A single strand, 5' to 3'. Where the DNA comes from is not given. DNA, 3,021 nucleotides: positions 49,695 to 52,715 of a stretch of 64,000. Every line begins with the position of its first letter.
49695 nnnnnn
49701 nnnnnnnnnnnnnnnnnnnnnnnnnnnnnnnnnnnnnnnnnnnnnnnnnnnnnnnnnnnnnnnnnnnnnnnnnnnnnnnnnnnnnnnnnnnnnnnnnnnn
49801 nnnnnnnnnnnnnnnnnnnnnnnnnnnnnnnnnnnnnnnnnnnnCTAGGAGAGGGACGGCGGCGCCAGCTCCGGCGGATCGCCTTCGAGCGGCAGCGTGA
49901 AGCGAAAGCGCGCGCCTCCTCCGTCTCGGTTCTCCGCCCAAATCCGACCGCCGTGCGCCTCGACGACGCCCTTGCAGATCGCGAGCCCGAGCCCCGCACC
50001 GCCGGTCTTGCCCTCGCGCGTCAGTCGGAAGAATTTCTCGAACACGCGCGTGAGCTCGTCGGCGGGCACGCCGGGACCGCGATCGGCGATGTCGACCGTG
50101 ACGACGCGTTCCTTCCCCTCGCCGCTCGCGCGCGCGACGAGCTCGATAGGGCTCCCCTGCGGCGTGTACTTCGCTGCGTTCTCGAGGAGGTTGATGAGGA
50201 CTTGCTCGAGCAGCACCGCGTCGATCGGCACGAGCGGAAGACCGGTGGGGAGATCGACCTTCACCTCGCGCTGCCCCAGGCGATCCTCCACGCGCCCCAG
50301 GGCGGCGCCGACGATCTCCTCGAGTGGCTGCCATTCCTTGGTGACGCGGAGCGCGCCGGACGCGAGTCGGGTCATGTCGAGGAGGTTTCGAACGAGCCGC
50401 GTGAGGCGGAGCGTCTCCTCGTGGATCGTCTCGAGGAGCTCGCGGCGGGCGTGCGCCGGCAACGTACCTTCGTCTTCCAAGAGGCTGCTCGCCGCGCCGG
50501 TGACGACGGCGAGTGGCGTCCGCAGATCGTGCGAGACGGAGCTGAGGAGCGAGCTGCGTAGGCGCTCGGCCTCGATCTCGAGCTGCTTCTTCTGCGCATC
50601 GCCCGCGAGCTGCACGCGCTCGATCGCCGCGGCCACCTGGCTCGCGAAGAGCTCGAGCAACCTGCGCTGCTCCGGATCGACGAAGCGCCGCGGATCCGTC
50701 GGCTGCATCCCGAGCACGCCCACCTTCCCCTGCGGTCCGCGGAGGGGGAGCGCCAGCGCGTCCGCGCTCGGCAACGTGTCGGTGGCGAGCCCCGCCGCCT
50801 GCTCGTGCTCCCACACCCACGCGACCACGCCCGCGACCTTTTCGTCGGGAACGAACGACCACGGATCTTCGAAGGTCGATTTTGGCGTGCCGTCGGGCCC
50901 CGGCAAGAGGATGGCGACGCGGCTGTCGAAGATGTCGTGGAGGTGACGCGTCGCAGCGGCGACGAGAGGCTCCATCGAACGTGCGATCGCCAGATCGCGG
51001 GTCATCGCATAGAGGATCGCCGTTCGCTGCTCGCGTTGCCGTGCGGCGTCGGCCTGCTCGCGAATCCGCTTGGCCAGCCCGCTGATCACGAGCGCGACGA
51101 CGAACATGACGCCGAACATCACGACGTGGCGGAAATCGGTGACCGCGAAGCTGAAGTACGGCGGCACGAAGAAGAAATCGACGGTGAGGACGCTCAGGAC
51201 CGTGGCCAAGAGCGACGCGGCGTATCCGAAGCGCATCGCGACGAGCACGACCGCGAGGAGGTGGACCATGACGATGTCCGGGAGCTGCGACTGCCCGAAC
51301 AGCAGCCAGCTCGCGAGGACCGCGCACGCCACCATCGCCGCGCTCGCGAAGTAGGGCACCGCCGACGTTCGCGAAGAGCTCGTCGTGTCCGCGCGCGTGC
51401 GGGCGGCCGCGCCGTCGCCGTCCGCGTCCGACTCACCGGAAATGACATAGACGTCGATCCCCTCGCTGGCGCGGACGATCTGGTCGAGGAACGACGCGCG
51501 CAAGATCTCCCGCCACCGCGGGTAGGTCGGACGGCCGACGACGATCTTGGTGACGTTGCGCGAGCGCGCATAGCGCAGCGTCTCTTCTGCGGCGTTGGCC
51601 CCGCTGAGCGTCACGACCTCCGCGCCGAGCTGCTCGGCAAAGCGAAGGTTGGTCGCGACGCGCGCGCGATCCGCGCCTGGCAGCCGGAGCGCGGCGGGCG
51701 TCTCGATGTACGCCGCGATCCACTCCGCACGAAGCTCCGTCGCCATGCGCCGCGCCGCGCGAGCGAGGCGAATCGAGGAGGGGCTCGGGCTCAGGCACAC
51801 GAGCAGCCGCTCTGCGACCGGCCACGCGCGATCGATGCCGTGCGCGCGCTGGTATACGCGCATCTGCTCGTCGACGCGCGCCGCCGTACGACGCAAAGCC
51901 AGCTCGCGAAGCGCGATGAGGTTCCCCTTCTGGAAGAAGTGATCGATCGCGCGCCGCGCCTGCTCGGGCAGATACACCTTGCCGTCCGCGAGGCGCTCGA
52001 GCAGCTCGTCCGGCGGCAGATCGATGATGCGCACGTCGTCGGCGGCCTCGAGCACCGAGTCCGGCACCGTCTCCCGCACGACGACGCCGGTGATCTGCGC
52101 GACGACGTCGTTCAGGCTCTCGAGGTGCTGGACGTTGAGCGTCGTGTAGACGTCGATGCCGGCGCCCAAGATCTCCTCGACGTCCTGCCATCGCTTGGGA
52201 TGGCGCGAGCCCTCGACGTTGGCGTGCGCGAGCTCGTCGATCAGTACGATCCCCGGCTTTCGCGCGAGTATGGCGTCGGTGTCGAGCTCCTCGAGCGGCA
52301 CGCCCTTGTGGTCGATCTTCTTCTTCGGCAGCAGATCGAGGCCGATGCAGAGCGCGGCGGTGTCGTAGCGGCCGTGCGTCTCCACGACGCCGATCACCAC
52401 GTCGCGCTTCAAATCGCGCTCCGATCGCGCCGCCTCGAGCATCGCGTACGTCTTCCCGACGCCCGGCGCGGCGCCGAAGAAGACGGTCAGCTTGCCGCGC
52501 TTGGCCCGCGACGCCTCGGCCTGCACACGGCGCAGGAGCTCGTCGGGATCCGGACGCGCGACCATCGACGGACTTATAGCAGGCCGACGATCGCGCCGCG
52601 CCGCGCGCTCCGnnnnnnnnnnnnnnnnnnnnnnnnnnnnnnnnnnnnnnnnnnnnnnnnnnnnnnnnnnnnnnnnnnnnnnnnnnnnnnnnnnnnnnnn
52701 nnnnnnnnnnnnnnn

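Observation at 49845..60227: kdpD and kdpE split by a 4.9-kb insert; no kdpFABC; kdpE divergent from kup with an 11-bp-period direct repeat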

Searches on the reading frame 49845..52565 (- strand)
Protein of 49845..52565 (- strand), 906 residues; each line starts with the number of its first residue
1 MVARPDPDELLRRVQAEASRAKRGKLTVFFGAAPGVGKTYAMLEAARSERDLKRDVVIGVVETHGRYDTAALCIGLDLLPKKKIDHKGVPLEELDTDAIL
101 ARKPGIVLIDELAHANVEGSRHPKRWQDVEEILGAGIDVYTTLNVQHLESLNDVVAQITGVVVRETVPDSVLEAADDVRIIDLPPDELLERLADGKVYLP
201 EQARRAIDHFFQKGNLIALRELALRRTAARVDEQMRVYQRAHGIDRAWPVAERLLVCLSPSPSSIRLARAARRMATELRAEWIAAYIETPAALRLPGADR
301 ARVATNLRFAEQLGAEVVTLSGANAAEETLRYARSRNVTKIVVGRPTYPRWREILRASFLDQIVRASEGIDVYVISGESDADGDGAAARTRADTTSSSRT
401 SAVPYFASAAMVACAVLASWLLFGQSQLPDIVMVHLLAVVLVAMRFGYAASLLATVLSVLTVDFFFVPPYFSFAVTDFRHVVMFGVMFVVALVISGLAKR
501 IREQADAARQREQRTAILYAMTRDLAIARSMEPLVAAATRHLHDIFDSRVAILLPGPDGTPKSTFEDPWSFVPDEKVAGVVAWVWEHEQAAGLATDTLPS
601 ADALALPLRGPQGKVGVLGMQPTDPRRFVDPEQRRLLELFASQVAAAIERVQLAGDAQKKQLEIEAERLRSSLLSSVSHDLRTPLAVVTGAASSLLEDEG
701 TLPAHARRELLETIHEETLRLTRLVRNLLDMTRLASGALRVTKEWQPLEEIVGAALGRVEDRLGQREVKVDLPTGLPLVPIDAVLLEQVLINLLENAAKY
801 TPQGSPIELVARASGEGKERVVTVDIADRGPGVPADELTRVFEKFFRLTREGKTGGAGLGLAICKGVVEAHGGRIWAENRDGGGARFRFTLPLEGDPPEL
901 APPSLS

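Call 3: search_protein_families(library=pfam, proteins=[window:49845-52565:-], max_evalue=0.01)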
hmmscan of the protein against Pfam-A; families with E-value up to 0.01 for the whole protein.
window:49845-52565:- (906 aa): 8 families
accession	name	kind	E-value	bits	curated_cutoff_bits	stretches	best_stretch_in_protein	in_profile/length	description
PF02702.23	KdpD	-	9.3e-95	316.4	26.1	1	22-231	1-210/210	Osmosensitive K+ channel His kinase sensor domain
PF13493.11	DUF4118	-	3.5e-30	104.4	28.4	1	405-511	1-107/107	Domain of unknown function (DUF4118)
PF02518.31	HATPase_c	-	8.5e-30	103.9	26.4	1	782-894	2-110/111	Histidine kinase-, DNA gyrase B-, and HSP90-like ATPase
PF00512.31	HisKA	-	3e-15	56.5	26.9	1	670-737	2-66/66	His Kinase A (phospho-acceptor) domain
PF13492.12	GAF_3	-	1.9e-12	48.2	27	1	564-650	39-129/129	GAF domain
PF13185.12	GAF_2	-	1.4e-07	32.3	28.6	1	596-649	84-136/136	GAF domain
PF01590.32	GAF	-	2.3e-06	28.6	22.4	1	532-648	3-133/133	GAF domain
PF00582.32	Usp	-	1.5e-05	26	24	1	252-368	3-134/141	Universal stress protein family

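Call 6: find_encoding_contigs(protein=window:49845-52565:-, flank=10000, max_places=6)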
Protein window:49845-52565:- (906 aa): no gene with exactly this product is on record in the collection.

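Call 16: find_related_loci(query=window:49845-52565:-, collection=genome_contigs, flank=10000)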
Query window:49845-52565:- (906 aa) in genome_contigs; peptide patterns used: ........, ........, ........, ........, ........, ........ (x = any residue, [..] = any of these).
443 stretches matched a pattern; 354 encode a relative of the query (tblastn E <= 1e-3); the best 80 are kept; 80 distinct loci.
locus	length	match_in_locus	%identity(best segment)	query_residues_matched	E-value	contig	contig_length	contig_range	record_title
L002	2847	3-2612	77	35-901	0e+0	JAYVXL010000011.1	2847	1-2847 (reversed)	MAG: Myxococcales bacterium isolate GL85_DN_concoct_37 GL85_DN_concoct_37_10, whole genome shotgun sequence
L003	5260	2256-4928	67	3-900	0e+0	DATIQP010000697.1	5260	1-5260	MAG TPA_asm: Polyangiaceae bacterium isolate SMAG_U15880 k141_75111, whole genome shotgun sequence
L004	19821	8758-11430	65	3-902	0e+0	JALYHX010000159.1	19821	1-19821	MAG: Myxococcota bacterium isolate HIE bin10 SD1475-77_k127_16172, whole genome shotgun sequence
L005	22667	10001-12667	64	4-901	0e+0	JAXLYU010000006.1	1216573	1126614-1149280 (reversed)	MAG: Labilithrix sp. isolate STL-MYX21 C4.7.fa-6, whole genome shotgun sequence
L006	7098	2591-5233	60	4-895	0e+0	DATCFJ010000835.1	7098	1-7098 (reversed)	MAG TPA_asm: Polyangiaceae bacterium isolate SMAG_U7777 k141_96136, whole genome shotgun sequence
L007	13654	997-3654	58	4-900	0e+0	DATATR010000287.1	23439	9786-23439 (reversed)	MAG TPA_asm: Polyangiaceae bacterium isolate SMAG_U5551 k141_109172, whole genome shotgun sequence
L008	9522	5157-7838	57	4-906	0e+0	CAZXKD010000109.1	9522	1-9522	MAG TPA_asm: uncultured Gemmatimonadaceae bacterium isolate binchicken_co185_110 genome assembly, contig: NODE_12559_len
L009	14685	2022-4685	56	4-902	0e+0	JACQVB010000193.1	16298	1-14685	MAG: Gemmatimonadetes bacterium isolate NC_groundwater_1452_Ag_S-0.65um_65_21 S_p65_S5_coassembly_k141_3885028, whole ge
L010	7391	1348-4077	56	1-901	0e+0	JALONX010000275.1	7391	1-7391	MAG: Chloroflexaceae bacterium isolate Prado088 scaffold_24060, whole genome shotgun sequence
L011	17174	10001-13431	57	4-898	0e+0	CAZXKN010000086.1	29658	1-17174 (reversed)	MAG TPA_asm: uncultured Gemmatimonadaceae bacterium isolate binchicken_co279_228 genome assembly, contig: k141_4315536,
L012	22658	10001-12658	55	4-900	0e+0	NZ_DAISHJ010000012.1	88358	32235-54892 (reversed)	MAG: Aggregatilinea sp. isolate CTOTU56 NODE_214_length_88358_cov_4.074403, whole genome shotgun sequence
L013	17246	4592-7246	54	4-900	0e+0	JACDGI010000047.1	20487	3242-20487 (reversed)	MAG: Anaerolineae bacterium isolate MGR_bin408 SD2908_NODE_1014_length_20487_cov_0.959136, whole genome shotgun sequence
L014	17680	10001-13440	57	4-904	0e+0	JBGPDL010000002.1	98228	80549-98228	MAG: Gemmatimonadota bacterium isolate OBJ_0618_050_25 k141_1555890_length_98228_cov_48.4057, whole genome shotgun seque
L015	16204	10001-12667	57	1-900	0e+0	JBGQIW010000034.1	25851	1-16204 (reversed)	MAG: Gemmatimonadota bacterium isolate OBJ2_061818_070_38 k141_661341_length_25851_cov_17.0092, whole genome shotgun seq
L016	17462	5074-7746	57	4-905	0e+0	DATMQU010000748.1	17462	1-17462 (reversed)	MAG TPA_asm: Vicinamibacteria bacterium isolate SMAG_U12937 k141_1399259, whole genome shotgun sequence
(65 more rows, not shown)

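Call 25: search_protein_families(library=ncbifam, proteins=[window:49845-52565:-], max_evalue=0.01)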
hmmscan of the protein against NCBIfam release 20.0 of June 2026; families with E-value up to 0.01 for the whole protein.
window:49845-52565:- (906 aa): 80 families (the best 25 are shown)
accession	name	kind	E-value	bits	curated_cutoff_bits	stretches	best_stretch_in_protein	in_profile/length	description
NF007793.0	PRK10490.1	equivalog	1.2e-284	946.8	1123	1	3-900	6-888/895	two-component system sensor histidine kinase KdpD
NF038185.1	KdpD_non_kinase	exception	4.8e-107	358.4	550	1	4-376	3-371/373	KdpD-like non-kinase potassium sensor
NF006800.0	PRK09303.1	equivalog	1.7e-47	162.2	342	1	668-893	149-377/383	histidine kinase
NF046044.1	PnpS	equivalog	7.3e-47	160.2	400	1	666-892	166-390/390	two-component system histidine kinase PnpS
NF033092.0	HK_WalK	equivalog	1.5e-46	159.2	725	1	667-893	369-594/594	cell wall metabolism sensor histidine kinase WalK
TIGR02966.1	phoR_proteo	equivalog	2.3e-42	145.2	334.2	1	666-891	110-333/333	phosphate regulon sensor histidine kinase PhoR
NF008312.0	PRK11100.1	equivalog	7.2e-39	133.9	356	1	672-893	258-474/477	two-component system sensor histidine kinase CreC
NF041880.1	EPS_EpsF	equivalog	3.5e-38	131.3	900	1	670-892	274-492/492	response regulator EpsF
NF040691.1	MtrAB_MtrB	equivalog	2.3e-37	129.2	450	1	660-896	262-495/507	MtrAB system histidine kinase MtrB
NF033091.0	HK_VanS_ACDEFG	equivalog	2.6e-36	125.2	400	1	645-882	50-284/293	vancomycin resistance histidine kinase VanS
TIGR02956.1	TMAO_torS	equivalog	8.1e-36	123.5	676.5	1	658-894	452-683/967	TMAO reductase system sensor histidine kinase/response regulator TorS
NF007837.0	PRK10549.1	equivalog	8.4e-36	123.7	603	1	651-896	220-461/466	envelope stress sensor histidine kinase BaeS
NF047874.1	MASE3_PAS_HK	subfamily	2.5e-35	122.4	560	1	662-893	390-625/655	MASE3 domain-containing sensor histidine kinase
NF012163.2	BaeS_SmeS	equivalog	7.1e-35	120.8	500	1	665-892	235-457/457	sensor histidine kinase efflux regulator BaeS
TIGR01386.1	cztS_silS_copS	subfamily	8.1e-35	120.7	292.55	1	672-892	243-457/457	heavy metal sensor histidine kinase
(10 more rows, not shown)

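Call 55: list_cluster_members(proteins=[P0001, window:49845-52565:-, window:57449-58159:-, window:58257-60227:+, window:53908-55368:-, window:55460-55852:+, P0183, P0186, P0224, P0122])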
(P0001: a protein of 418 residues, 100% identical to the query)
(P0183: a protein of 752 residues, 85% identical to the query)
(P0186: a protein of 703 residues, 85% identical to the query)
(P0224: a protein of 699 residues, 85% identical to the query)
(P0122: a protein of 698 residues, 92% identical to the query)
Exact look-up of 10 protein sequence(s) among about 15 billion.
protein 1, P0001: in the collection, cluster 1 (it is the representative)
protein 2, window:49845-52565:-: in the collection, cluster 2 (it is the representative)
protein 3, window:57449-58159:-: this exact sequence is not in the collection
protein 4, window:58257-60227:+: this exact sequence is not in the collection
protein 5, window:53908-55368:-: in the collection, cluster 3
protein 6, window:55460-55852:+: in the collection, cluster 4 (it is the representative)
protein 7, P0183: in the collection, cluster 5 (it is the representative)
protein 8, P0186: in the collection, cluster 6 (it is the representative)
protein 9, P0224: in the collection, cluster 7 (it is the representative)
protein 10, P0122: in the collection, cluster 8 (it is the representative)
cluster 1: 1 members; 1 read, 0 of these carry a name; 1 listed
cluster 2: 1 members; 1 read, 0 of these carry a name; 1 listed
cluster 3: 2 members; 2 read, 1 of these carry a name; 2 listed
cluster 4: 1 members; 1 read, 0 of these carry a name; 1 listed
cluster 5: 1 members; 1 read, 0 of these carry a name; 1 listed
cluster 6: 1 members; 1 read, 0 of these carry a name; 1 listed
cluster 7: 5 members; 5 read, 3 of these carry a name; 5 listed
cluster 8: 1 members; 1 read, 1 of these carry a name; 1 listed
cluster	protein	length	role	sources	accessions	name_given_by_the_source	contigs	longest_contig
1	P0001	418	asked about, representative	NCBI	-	-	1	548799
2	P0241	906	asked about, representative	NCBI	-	-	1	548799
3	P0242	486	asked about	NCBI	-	-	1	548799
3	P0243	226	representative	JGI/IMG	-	opacity protein-like surface antigen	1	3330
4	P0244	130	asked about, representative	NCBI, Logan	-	-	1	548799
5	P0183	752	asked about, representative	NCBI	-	-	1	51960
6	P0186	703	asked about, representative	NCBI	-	-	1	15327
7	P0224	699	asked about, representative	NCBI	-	-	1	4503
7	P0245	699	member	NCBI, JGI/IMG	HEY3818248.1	MAG TPA: potassium-transporting ATPase subunit KdpB [Polyangiaceae bacterium] | K+-transporting ATPase ATPase B chain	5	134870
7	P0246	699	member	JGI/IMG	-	potassium-transporting ATPase ATP-binding subunit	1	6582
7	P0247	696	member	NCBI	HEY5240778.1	MAG TPA: potassium-transporting ATPase subunit KdpB [Polyangiaceae bacterium]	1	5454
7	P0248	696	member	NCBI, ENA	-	-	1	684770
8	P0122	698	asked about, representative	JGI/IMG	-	K+-transporting ATPase ATPase B chain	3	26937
